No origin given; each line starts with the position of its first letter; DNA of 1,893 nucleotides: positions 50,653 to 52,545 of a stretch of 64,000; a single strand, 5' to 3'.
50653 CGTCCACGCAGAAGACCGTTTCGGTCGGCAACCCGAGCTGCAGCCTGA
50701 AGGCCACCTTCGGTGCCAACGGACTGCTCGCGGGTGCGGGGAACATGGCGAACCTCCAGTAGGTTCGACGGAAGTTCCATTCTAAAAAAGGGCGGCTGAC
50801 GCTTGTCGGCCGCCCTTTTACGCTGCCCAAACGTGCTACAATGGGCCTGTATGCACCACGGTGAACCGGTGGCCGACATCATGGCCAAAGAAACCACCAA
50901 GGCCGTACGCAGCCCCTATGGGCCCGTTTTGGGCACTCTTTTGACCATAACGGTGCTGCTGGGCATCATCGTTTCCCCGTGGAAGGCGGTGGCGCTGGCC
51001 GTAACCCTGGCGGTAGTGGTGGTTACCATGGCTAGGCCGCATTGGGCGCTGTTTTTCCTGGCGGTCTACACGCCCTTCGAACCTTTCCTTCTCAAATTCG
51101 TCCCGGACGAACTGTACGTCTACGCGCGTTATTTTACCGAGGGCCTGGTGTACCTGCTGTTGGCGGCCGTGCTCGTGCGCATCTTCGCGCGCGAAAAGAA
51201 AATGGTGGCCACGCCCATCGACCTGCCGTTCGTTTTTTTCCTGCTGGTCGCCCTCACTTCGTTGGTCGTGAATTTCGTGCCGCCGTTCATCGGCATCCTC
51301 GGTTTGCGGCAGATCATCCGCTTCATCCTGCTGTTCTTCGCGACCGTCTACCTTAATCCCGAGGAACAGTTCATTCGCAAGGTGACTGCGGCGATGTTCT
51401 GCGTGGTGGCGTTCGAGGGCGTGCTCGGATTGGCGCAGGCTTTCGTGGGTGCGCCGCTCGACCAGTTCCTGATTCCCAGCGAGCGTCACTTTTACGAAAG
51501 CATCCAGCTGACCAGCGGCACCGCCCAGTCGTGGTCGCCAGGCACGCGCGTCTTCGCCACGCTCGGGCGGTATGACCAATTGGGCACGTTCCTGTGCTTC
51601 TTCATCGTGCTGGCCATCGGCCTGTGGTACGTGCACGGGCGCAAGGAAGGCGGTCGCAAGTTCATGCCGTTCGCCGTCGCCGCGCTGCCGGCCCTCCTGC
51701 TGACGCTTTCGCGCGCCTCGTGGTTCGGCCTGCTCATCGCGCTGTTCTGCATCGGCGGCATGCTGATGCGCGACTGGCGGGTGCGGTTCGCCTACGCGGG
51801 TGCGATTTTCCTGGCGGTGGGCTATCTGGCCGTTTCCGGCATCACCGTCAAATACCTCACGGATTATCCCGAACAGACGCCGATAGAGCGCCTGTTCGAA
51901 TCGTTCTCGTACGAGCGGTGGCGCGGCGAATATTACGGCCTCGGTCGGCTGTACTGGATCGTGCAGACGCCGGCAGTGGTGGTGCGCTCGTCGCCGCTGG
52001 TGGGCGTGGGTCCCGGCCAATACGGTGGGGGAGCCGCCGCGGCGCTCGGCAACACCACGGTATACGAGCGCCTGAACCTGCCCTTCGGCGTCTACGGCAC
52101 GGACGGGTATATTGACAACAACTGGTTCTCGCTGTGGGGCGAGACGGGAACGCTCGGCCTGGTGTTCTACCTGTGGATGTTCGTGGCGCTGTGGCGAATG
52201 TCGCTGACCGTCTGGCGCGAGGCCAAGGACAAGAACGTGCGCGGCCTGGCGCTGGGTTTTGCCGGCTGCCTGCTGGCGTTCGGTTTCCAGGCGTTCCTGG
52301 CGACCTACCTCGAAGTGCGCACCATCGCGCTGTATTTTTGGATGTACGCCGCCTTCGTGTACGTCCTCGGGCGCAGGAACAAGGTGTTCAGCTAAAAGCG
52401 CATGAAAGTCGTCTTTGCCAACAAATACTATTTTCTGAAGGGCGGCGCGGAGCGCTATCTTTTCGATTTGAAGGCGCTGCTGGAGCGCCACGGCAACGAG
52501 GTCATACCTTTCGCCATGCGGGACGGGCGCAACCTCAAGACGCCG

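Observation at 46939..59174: Compact surface-glycan / glycoprotein locus with unusual non-enzymatic members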

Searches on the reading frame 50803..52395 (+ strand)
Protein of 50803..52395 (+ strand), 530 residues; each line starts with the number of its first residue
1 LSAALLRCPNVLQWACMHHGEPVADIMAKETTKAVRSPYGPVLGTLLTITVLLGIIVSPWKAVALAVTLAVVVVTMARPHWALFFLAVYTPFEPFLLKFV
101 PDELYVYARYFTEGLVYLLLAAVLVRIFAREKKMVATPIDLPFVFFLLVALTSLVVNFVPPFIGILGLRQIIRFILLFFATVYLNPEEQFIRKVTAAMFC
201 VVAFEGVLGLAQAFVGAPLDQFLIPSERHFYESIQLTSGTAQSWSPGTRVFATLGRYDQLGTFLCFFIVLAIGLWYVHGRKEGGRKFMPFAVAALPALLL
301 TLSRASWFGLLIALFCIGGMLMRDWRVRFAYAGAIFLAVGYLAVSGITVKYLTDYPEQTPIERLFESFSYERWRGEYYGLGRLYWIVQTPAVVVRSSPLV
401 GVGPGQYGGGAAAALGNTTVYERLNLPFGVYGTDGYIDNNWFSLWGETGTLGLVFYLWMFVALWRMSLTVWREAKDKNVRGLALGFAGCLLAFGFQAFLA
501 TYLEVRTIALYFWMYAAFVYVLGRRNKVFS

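Call 5: search_protein_families(library=pfam, proteins=[window:50803-52395:+], max_evalue=0.01)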
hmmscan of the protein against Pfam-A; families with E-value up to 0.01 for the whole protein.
window:50803-52395:+ (530 aa): 1 family
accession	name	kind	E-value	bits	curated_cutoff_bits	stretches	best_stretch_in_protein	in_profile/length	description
PF04932.20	Wzy_C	-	7.6e-07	29.5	31.7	1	290-457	2-149/149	O-Antigen ligase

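Call 6: search_protein_families(library=ncbifam, proteins=[window:50803-52395:+], max_evalue=0.01)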
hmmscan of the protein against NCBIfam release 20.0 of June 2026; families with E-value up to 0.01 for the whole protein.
window:50803-52395:+ (530 aa): 2 families
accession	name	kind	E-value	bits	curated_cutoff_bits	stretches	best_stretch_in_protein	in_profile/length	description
TIGR00947.1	2A73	equivalog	1.7e-06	27.3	366.4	1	108-484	33-383/425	IctB family putative bicarbonate transporter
NF038300.1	EPS_HpsL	equivalog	0.00015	20.5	640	1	444-522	446-523/534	hormogonium polysaccharide biosynthesis protein HpsL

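Call 32: search_solved_structures(query=window:50803-52395:+, max_evalue=10, show_alignments=2)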
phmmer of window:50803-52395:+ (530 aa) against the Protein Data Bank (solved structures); distinct sequences matched with E-value up to 10: 0.

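Call 34: find_homologous_proteins(query=window:50803-52395:+)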
Query window:50803-52395:+ (530 aa): 667 proteins with E <= 0.001 among 8000 candidates; the best 120 are listed.
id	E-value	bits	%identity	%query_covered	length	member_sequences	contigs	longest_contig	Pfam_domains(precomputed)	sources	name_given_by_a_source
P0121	0.0e+0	1146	100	97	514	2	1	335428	PF04932.21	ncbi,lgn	-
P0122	0.0e+0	1016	86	97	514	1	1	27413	PF04932.21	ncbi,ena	-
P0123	5.6e-238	809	70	97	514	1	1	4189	PF04932.21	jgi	jgi:hypothetical protein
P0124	4.1e-232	790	71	89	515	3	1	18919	PF04932.21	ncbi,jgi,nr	ncbi:MAG TPA: O-antigen ligase family protein [Candidatus Eisenbacteria bacterium]|nr:O-antigen liga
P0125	1.2e-229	782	71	92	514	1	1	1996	PF04932.21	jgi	jgi:hypothetical protein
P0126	6.2e-228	776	72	90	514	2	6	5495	PF04932.21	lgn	-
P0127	1.9e-226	771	71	89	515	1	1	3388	PF04932.21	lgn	-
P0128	6.1e-226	769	66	97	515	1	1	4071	PF04932.21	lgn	-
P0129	1.5e-225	768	68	97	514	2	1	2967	PF04932.21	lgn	-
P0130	2.3e-225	767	67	97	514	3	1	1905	PF04932.21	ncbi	-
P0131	6.6e-225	766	67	97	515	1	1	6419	PF04932.21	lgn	-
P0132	1.2e-222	758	66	97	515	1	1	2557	PF04932.21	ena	-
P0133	8.6e-221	752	72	85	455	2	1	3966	PF04932.21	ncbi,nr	ncbi:MAG TPA: O-antigen ligase family protein, partial [Candidatus Binatia bacterium]|nr:O-antigen l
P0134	1.3e-216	738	65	97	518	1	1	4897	PF04932.21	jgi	-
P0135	2.2e-216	738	70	89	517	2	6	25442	PF04932.21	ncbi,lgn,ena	-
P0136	8.9e-215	732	66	94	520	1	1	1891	PF04932.21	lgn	-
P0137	8.2e-213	726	64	98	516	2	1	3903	PF04932.21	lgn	-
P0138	6.0e-212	723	68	89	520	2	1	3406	PF04932.21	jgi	-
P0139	6.8e-212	723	64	92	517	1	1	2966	PF04932.21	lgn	-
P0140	2.1e-211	721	68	89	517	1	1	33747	PF04932.21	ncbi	-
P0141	1.3e-210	719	67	92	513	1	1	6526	PF04932.21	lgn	-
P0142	2.4e-210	718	66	90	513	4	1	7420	PF04932.21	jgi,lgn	-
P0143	8.3e-210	716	67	91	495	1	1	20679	PF04932.21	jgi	-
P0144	1.3e-209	715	69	90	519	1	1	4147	PF04932.21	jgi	jgi:O-antigen ligase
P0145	2.4e-209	715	68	89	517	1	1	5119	PF04932.21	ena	-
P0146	3.1e-208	711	68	89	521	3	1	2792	PF04932.21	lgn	-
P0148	4.2e-208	710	68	89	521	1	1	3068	PF04932.21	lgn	-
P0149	4.5e-208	710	66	91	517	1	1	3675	PF04932.21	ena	-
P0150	1.4e-207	709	68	90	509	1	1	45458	PF04932.21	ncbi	-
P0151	6.2e-207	707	66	90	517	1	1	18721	PF04932.21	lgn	-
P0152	7.4e-207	706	66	92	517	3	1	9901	PF04932.21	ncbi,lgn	-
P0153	8.8e-207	706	64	91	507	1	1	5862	PF04932.21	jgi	jgi:hypothetical protein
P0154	1.7e-206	705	68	90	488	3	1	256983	PF04932.21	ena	-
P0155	5.5e-206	703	63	93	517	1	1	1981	PF04932.21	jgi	jgi:hypothetical protein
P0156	9.6e-206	703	67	90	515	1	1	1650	PF04932.21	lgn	-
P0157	2.0e-205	702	67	89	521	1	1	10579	PF04932.21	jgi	jgi:hypothetical protein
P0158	2.5e-205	701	63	95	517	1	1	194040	PF04932.21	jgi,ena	-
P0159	1.6e-204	699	62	96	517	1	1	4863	PF04932.21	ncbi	-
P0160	2.0e-204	698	66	91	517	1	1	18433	PF04932.21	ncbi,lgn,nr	ncbi:MAG: hypothetical protein U9Q03_01220 [Patescibacteria group bacterium]|nr:hypothetical protein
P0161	6.2e-204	697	64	92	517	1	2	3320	PF04932.21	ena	-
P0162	3.5e-203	694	64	92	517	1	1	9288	PF04932.21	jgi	-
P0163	5.4e-203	694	65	92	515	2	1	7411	PF04932.21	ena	-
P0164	8.8e-203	693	66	90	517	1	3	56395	PF04932.21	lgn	-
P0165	1.8e-202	692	65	89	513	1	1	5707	PF04932.21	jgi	jgi:hypothetical protein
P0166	3.6e-202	691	65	90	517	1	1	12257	PF04932.21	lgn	-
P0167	3.9e-202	691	62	98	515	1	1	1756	PF04932.21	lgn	-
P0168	6.1e-202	690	64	92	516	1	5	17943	PF04932.21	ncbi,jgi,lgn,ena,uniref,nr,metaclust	ncbi:hypothetical protein A3C96_00185 [Candidatus Uhrbacteria bacterium RIFCSPHIGHO2_02_FULL_60_10]|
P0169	9.7e-202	689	65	90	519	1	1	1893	PF04932.21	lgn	-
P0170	1.1e-201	689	64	91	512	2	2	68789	PF04932.21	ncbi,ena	-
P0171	1.3e-201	689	65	89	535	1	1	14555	PF04932.21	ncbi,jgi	ncbi:MAG: hypothetical protein RLZZ324_1172 [Candidatus Parcubacteria bacterium]|jgi:O-antigen ligas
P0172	3.3e-201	688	64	90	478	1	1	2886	PF04932.21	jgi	jgi:hypothetical protein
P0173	3.4e-200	684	63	90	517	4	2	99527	PF04932.21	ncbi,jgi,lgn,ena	ncbi:MAG: hypothetical protein WCT10_01905 [Patescibacteria group bacterium]|jgi:hypothetical protei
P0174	9.8e-200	683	65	90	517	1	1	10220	PF04932.21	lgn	-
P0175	5.3e-199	680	63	92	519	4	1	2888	PF04932.21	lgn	-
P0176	8.7e-199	680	65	89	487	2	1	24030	PF04932.21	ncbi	-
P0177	1.2e-198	679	64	89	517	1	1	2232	PF04932.21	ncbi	-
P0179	1.6e-198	679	64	92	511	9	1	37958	PF04932.21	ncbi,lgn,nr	ncbi:MAG: hypothetical protein AUJ19_00855 [Parcubacteria group bacterium CG1_02_58_44]|nr:MAG: hypo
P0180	4.5e-198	677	63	90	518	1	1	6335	PF04932.21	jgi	jgi:hypothetical protein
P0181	2.0e-197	675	61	94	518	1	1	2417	PF04932.21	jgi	jgi:hypothetical protein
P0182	4.2e-197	674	63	90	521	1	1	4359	PF04932.21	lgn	-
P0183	5.6e-197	674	61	94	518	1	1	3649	PF04932.21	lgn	-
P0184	7.3e-197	673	64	92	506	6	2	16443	PF04932.21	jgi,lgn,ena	-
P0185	1.3e-196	672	64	93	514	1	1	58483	PF04932.21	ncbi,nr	ncbi:MAG: hypothetical protein PHT12_03425 [Patescibacteria group bacterium]|nr:hypothetical protein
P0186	2.9e-195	668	63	92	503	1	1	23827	PF04932.21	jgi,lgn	jgi:hypothetical protein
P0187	4.0e-195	668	63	91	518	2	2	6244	PF04932.21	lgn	-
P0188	8.0e-195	667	64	90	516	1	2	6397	PF04932.21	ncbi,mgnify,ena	ncbi:MAG: O-antigen ligase family protein [Patescibacteria group bacterium]|mgnify:CR=1 FL=1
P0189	8.0e-195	667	59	98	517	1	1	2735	PF04932.21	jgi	jgi:hypothetical protein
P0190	1.1e-194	666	67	84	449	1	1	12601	PF04932.21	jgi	jgi:O-antigen ligase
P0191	1.8e-194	665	63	92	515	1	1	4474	PF04932.21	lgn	-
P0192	1.0e-192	660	61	95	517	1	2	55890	PF04932.21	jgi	jgi:hypothetical protein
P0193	3.5e-192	658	61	90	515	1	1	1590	PF04932.21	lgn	-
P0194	6.8e-191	654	64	85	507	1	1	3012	PF04932.21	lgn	-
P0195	7.9e-191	653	60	96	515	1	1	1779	PF04932.21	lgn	-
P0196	2.1e-190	652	62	89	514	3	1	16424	PF04932.21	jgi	jgi:hypothetical protein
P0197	6.6e-190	650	62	91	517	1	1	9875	PF04932.21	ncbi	ncbi:MAG: O-antigen ligase family protein [Patescibacteria group bacterium]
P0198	7.7e-190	650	63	89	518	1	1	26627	PF04932.21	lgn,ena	-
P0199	1.3e-189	649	62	90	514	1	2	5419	PF04932.21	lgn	-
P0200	2.2e-189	649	64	89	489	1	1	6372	PF04932.21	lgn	-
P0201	5.5e-189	647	63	89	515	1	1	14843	PF04932.21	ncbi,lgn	ncbi:MAG: O-antigen ligase family protein [bacterium]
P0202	2.6e-187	642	59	98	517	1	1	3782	PF04932.21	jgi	jgi:hypothetical protein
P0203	4.9e-187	641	61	91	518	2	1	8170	PF04932.21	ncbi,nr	ncbi:hypothetical protein KKC47_00210 [Patescibacteria group bacterium]|nr:hypothetical protein [Pat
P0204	3.0e-184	632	60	89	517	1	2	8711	PF04932.21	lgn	-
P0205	2.1e-183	629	60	91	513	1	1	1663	PF04932.21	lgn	-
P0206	5.6e-183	628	60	91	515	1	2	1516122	PF04932.21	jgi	jgi:hypothetical protein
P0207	4.0e-182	625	60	89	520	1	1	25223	PF04932.21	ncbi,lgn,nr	ncbi:O-antigen ligase family protein [Candidatus Uhrbacteria bacterium]|nr:O-antigen ligase family p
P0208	3.9e-181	621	59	90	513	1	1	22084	PF04932.21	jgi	jgi:hypothetical protein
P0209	1.1e-179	617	61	89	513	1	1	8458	PF04932.21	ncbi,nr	ncbi:MAG: O-antigen ligase family protein [bacterium]|nr:O-antigen ligase family protein [bacterium]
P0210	2.8e-178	612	56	91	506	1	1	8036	PF04932.21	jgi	-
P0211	3.3e-175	602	56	92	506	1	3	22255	PF04932.21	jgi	-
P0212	5.4e-175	601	58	89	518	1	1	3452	PF04932.21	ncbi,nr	ncbi:MAG: hypothetical protein Q8N81_03110 [bacterium]|nr:hypothetical protein [bacterium]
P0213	7.0e-175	601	58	90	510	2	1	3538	PF04932.21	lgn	-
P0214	2.1e-173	596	58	91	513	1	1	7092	PF04932.21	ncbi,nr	ncbi:O-antigen ligase family protein [Candidatus Uhrbacteria bacterium]|nr:O-antigen ligase family p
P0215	7.6e-173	594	59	91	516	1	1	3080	PF04932.21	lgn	-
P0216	7.8e-172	591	67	73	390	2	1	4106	PF04932.21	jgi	-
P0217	9.3e-172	590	57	89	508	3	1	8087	PF04932.21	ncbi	ncbi:MAG: O-antigen ligase family protein [Candidatus Uhrbacteria bacterium]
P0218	2.2e-171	589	54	92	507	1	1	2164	PF04932.21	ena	-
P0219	5.1e-171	588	58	91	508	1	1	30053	PF04932.21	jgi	jgi:hypothetical protein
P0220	6.9e-171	588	56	90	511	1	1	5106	PF04932.21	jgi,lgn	jgi:hypothetical protein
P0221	8.2e-171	587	59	89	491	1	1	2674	PF04932.21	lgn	-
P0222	2.4e-170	586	59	90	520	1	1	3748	PF04932.21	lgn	-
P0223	1.3e-169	583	57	92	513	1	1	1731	PF04932.21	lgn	-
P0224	2.2e-169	583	57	90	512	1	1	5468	PF04932.21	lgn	-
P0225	2.4e-169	583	57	89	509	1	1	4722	PF04932.21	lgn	-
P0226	3.6e-169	582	58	90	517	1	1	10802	PF04932.21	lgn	-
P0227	1.5e-168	580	57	90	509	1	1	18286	PF04932.21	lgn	-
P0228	1.7e-168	580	57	89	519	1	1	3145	PF04932.21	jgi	jgi:hypothetical protein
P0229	3.6e-168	579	58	91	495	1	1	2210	PF04932.21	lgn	-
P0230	5.3e-168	578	55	92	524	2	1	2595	PF04932.21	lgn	-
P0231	1.8e-167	576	56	90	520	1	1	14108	PF04932.21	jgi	jgi:hypothetical protein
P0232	3.0e-167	576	54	96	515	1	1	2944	PF04932.21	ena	-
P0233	3.4e-167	575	53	96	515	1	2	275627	PF04932.21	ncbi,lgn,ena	-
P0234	4.0e-167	575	54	96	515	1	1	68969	PF04932.21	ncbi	-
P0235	4.7e-167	575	56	91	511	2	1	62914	PF04932.21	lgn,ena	-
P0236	9.1e-167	574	57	89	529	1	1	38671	PF04932.21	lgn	-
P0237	1.9e-166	573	57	88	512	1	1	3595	PF04932.21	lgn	-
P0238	2.6e-166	572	55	91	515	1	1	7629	PF04932.21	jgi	-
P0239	4.1e-166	572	56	92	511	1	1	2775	PF04932.21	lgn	-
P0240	1.5e-165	570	56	90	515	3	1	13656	PF04932.21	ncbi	-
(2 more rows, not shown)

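Call 37: search_solved_structures(query=A2, max_evalue=10, show_alignments=3)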
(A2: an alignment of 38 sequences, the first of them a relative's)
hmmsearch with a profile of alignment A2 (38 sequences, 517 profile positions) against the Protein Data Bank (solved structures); distinct sequences matched with E-value up to 10: 0.

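Call 51: predict_structure(alignment_id=A2)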
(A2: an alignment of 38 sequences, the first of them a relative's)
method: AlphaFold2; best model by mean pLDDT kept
length: 514 residues; sequences in the alignment: 38
mean_pLDDT: 76.2   pTM: 0.80
mean pLDDT of the five models: 76.2, 73.7, 73.2, 71.6, 70.0
residues with pLDDT >= 90: 171; 70-90: 180; 50-70: 104; < 50: 59
segments of 3 or more residues with pLDDT < 50: 1-3, 215-220, 222-227, 229-234, 236-239, 333-337, 353-365, 393-395, 410-421
pLDDT, mean of each block of 10 residues (from residue 1): 59 66 72 74 78 90 94 85 77 86 94 90 96 90 81 86 95 95 88 73 60 49 45 46 78 94 79 85 76 90 93 90 73 49 57 42 50 61 74 51 54 36 68 88 96 96 96 89 62 91 96 84
secondary structure, 60 per line:
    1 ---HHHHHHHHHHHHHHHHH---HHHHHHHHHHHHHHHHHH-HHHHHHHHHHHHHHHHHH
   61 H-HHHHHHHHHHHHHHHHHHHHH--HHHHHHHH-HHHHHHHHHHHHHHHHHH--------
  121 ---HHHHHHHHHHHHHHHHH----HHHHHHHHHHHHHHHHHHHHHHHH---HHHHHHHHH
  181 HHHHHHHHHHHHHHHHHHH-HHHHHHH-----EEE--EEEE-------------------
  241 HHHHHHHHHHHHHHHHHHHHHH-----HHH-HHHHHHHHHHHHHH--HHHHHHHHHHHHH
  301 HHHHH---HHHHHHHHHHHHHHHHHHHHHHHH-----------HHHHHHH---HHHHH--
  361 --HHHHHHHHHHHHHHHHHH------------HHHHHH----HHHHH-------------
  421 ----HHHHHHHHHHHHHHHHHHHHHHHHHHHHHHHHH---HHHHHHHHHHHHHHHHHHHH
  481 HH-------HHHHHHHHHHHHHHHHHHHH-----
elements in order: H4-20 H24-41 H43-61 H63-83 H86-93 H95-112 H124-140 H145-168 H172-199 H201-207 E213-215 E218-221 H241-262 H272-285 H288-305 H309-332 H344-350 H354-358 H363-380 H393-398 H403-407 H425-457 H461-482 H490-509

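Call 55: fold_search(model_id=the predicted structure, library=pdb)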
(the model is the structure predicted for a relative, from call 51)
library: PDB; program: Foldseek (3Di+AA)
matches with E <= 10: 113; with E <= 0.001: 1
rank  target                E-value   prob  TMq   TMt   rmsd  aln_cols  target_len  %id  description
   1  7tpg_B                1.1e-06  1.00  0.51  0.62   8.0       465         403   14  Single-Particle Cryo-EM Structure of the WaaL O-antigen ligase in its ligand bound state (released 2022-04-06)
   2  6pl6_A                9.5e-03  1.00  0.35  0.49   8.8       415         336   14  Structural coordination of polymerization and crosslinking by a peptidoglycan synthase complex (released 2020-03-18)
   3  8tj3_B                2.7e-02  1.00  0.40  0.56   6.4       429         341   12  Structural basis of peptidoglycan synthesis by E. coli RodA-PBP2 complex (released 2023-08-30)
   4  6pl5_A                3.1e-02  1.00  0.35  0.48   8.9       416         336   14  Structural coordination of polymerization and crosslinking by a peptidoglycan synthase complex (released 2020-03-18)
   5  8bh1_A                5.5e-02  0.99  0.29  0.38   9.2       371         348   14  Core divisome complex FtsWIQBL from Pseudomonas aeruginosa (released 2023-04-19)
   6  8p1u_A                8.7e-02  0.96  0.31  0.39  11.6       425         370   14  Structure of divisome complex FtsWIQLB (released 2024-05-22)
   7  6uo9_A                5.4e-01  0.21  0.15  0.13  20.8       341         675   15  Human metabotropic GABA(B) receptor bound to agonist SKF97541 in its intermediate state 2 (released 2020-06-10)
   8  6bas                  8.2e-01  0.60  0.28  0.42  11.7       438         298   14  Crystal structure of Thermus thermophilus Rod shape determining protein RodA D255A mutant (Q5SIX3_THET8) (released 2018-03-28)
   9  9f63                  1.0e+00  0.05  0.10  0.11  29.1       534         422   12  Crystal structure of Saccharomyces cerevisiae pH nine-sensitive protein 1 (PNS1) (released 2024-05-15)
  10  6bar                  1.1e+00  0.63  0.31  0.47   9.6       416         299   13  Crystal structure of Thermus thermophilus Rod shape determining protein RodA (Q5SIX3_THET8) (released 2018-03-28)
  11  6wiv_B                1.1e+00  0.11  0.13  0.11  20.5       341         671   11  Structure of human GABA(B) receptor in an inactive state (released 2020-07-01)
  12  8zw8_A                1.4e+00  0.04  0.11  0.11  24.5       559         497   11  Cryo-EM structure of trimethylamine transporter TmaT (released 2024-11-06)
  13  7ocy_B                1.4e+00  0.04  0.10  0.09  27.3       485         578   13  Enterococcus faecalis EfrCD in complex with a nanobody (released 2022-05-18)
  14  9dvn_A                1.8e+00  0.06  0.15  0.14  25.5       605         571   12  Structure of the phosphate exporter XPR1/SLC53A1, InsP8-bound, intracellular gate closed state (released 2025-04-02)
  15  7zdv_C                2.1e+00  0.08  0.14  0.13  24.5       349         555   13  IF(apo/as isolated) conformation of CydDC mutant (E500Q.C) in AMP-PNP(CydD) bound state (Dataset-20) (released 2023-04-19)
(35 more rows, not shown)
